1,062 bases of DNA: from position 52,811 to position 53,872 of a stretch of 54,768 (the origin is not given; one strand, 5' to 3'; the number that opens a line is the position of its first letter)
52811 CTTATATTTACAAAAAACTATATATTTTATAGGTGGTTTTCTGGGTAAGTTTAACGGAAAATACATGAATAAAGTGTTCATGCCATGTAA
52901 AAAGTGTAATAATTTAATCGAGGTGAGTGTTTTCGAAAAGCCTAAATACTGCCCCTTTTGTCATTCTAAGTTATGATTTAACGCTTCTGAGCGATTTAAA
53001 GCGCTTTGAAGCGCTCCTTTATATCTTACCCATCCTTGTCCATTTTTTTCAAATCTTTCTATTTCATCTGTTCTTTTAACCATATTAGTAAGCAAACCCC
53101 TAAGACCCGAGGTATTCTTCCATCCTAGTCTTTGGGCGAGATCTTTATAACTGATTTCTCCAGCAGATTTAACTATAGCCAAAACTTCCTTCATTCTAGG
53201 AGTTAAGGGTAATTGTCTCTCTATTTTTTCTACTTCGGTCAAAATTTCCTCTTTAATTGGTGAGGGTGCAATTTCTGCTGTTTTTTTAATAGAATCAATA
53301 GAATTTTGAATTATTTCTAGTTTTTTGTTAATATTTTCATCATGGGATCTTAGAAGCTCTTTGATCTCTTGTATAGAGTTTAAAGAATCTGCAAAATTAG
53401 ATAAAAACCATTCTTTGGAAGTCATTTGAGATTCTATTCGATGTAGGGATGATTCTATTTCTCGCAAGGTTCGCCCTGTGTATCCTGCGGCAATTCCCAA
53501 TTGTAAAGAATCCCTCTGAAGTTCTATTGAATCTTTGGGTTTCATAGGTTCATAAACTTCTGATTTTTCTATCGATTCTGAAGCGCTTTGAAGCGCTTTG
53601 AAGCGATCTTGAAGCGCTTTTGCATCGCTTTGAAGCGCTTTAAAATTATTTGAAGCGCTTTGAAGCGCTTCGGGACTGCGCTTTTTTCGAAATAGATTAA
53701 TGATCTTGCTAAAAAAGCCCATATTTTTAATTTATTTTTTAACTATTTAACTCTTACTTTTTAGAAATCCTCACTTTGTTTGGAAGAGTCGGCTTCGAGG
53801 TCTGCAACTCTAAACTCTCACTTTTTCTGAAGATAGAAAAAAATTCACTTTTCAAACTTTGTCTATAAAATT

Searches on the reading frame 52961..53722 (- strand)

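Call 45: search_protein_families(library=pfam, proteins=[window:52961-53722:-])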
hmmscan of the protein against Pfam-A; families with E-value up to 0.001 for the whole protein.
window:52961-53722:- (253 aa): 1 family
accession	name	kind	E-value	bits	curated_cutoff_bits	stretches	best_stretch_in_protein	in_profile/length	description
PF00435.27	Spectrin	-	5.3e-05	24.1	29.9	0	14-60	30-76/105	Spectrin repeat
